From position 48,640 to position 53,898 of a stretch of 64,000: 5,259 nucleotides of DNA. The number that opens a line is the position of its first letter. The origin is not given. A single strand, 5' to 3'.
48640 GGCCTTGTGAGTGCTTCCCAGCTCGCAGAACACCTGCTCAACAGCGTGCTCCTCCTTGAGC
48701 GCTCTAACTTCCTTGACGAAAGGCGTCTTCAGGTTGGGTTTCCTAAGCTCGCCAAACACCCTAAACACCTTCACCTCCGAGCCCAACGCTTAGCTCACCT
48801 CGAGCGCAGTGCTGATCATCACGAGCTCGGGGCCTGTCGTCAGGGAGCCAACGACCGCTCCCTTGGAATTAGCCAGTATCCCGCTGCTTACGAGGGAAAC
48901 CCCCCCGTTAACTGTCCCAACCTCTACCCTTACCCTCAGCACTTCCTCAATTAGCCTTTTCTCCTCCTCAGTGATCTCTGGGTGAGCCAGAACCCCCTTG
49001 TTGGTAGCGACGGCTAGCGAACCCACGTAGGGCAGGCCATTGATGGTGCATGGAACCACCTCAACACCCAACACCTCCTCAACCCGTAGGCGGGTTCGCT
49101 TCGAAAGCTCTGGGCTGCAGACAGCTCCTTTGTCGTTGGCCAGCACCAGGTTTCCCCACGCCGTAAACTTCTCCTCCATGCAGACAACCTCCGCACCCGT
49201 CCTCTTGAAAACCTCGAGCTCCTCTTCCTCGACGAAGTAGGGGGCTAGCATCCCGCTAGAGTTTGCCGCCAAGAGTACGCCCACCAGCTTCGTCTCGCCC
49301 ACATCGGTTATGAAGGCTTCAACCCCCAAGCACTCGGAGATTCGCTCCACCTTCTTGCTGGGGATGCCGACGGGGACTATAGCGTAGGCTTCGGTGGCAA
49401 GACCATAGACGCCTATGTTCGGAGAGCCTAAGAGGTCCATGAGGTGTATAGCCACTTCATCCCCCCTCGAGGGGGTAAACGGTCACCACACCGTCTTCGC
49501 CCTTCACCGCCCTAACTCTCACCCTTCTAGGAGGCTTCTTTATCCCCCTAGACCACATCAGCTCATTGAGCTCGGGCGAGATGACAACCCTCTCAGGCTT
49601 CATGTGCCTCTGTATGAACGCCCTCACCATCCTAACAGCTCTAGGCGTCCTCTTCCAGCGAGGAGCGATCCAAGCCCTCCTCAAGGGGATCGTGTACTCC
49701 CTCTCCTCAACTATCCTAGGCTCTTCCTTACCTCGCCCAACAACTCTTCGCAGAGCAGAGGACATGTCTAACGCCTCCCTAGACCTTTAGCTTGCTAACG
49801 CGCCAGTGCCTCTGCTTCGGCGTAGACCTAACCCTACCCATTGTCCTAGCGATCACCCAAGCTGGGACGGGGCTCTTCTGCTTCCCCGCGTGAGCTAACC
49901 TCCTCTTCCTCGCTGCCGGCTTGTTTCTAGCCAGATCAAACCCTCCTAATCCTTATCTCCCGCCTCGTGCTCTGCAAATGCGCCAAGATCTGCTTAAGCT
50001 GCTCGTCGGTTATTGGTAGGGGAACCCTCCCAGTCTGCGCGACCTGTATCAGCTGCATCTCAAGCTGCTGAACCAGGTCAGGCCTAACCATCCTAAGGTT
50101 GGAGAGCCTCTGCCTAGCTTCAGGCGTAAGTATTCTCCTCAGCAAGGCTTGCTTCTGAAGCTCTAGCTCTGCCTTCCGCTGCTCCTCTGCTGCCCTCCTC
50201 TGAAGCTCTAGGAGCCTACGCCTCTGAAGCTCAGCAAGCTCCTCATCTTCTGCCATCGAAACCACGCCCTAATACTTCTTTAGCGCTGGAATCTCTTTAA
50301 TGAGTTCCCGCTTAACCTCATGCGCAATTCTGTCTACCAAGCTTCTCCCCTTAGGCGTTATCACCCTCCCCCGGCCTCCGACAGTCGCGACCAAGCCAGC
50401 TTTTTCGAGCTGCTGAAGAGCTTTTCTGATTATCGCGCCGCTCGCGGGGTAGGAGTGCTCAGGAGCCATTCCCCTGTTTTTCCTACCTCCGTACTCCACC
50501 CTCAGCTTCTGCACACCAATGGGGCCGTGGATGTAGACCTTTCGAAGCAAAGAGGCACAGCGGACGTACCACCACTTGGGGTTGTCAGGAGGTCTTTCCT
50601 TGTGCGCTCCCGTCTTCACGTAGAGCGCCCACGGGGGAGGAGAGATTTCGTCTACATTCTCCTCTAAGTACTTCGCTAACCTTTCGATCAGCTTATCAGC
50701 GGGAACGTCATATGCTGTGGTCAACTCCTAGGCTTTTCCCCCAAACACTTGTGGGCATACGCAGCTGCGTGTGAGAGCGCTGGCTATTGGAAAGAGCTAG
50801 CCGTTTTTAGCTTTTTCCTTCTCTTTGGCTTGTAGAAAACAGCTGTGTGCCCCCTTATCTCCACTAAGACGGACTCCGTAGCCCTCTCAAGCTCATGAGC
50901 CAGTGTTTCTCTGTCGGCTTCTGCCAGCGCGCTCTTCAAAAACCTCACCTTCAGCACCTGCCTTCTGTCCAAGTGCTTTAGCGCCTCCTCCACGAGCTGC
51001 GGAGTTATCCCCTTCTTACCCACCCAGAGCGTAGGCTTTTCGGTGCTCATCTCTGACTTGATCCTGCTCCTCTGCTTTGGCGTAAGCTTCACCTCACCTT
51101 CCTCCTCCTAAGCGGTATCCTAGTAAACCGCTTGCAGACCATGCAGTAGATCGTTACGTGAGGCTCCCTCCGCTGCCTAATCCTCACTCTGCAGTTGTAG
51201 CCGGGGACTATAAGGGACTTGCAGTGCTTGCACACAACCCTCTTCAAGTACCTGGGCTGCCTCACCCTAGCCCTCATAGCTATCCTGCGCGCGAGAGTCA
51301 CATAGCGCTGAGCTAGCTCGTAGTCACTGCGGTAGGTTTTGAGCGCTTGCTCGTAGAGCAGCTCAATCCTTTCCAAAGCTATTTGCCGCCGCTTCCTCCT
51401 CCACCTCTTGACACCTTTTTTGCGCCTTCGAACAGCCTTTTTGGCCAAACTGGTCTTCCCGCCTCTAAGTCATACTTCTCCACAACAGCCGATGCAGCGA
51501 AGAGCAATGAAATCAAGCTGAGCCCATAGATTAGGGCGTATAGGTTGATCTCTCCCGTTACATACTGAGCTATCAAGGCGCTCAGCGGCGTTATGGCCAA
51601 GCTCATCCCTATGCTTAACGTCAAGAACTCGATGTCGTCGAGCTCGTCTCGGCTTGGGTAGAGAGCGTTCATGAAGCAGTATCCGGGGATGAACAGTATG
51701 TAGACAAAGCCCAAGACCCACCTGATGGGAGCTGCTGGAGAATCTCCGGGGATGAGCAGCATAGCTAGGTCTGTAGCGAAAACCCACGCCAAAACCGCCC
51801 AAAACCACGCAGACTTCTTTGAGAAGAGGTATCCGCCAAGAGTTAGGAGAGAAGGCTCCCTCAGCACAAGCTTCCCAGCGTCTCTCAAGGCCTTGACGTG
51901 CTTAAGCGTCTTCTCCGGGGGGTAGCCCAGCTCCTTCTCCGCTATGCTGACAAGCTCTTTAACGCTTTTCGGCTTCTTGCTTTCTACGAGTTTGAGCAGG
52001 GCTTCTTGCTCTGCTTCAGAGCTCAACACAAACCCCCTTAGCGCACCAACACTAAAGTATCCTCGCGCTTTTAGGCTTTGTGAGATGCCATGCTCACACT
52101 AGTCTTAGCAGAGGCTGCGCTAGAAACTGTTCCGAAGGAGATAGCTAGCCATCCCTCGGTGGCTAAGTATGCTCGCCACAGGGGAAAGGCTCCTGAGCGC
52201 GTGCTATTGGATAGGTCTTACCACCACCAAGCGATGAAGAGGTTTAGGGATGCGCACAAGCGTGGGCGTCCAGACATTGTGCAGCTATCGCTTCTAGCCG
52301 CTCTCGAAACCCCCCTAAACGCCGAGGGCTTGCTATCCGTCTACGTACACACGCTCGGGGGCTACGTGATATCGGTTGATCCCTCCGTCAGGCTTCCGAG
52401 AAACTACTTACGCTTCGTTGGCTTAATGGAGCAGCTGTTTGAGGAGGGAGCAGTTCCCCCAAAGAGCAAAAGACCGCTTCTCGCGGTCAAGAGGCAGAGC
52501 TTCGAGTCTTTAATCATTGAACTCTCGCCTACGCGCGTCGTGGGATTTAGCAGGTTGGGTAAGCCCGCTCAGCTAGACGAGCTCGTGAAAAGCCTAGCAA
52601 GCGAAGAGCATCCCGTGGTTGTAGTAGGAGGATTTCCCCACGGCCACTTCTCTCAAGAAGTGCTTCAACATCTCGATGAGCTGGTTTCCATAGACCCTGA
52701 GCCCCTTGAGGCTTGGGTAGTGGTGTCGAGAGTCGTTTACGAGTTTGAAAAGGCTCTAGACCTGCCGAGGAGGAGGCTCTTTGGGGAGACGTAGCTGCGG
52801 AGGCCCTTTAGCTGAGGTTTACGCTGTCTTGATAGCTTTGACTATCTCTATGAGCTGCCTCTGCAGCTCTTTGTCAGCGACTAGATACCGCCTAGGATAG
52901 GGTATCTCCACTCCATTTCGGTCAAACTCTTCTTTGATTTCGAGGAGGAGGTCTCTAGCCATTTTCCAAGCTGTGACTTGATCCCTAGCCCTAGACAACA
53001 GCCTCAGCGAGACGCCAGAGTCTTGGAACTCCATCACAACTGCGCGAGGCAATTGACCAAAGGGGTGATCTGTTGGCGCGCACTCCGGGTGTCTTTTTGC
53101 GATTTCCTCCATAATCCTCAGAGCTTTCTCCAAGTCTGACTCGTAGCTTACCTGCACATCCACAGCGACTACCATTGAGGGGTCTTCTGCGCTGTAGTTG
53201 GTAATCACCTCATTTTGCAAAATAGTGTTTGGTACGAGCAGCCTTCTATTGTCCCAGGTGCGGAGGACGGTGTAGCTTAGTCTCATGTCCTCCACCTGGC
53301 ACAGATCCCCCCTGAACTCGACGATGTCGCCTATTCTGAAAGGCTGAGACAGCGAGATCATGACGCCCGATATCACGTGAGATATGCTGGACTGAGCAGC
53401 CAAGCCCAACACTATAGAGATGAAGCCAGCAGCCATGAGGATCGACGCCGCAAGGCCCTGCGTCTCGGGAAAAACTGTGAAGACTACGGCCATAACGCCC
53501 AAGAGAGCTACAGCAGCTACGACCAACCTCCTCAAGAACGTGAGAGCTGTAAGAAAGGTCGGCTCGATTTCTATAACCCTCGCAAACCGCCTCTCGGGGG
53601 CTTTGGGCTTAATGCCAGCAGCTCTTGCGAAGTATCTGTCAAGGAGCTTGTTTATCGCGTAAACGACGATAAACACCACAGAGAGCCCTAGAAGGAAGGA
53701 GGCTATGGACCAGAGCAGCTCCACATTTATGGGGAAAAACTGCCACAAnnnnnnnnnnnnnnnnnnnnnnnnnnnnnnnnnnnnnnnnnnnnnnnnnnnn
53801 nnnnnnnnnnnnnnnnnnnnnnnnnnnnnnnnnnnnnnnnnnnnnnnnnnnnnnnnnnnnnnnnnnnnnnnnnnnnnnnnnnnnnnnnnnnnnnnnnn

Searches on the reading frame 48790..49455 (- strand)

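Call 85: search_protein_families(library=pfam, proteins=[window:48790-49455:-], max_evalue=0.01)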
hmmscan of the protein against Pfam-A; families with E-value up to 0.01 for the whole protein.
window:48790-49455:- (221 aa): 1 family
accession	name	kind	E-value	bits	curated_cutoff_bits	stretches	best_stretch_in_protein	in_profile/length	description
PF01912.23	eIF-6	-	3.7e-63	212.9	25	1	7-200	3-197/197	eIF-6 family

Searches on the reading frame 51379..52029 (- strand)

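Call 85: search_protein_families(library=pfam, proteins=[window:51379-52029:-], max_evalue=0.01)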
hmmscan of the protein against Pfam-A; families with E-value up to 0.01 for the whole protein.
window:51379-52029:- (216 aa): 1 family
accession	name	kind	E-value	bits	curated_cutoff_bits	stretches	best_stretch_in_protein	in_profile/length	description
PF07760.16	DUF1616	-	1.2e-21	77.7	31.6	1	80-190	2-122/307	Protein of unknown function (DUF1616)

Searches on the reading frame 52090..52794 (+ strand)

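Call 85: search_protein_families(library=pfam, proteins=[window:52090-52794:+], max_evalue=0.01)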
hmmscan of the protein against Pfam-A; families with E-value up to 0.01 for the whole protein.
window:52090-52794:+ (234 aa): 1 family
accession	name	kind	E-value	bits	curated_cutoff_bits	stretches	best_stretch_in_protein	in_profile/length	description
PF03587.19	EMG1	-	7.6e-60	202.2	28.2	1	4-220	1-197/197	EMG1/NEP1 methyltransferase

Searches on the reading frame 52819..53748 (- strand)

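Call 85: search_protein_families(library=pfam, proteins=[window:52819-53748:-], max_evalue=0.01)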
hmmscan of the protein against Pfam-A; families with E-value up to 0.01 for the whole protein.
window:52819-53748:- (309 aa): 2 families
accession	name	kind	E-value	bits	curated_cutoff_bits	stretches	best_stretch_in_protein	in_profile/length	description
PF00924.24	MS_channel_2nd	-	6.5e-16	58.6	20.2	1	121-186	2-67/68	Mechanosensitive ion channel, beta-domain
PF21082.3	MS_channel_3rd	-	2.9e-11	44.1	21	1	195-282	2-88/88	Mechanosensitive ion channel MscS, C-terminal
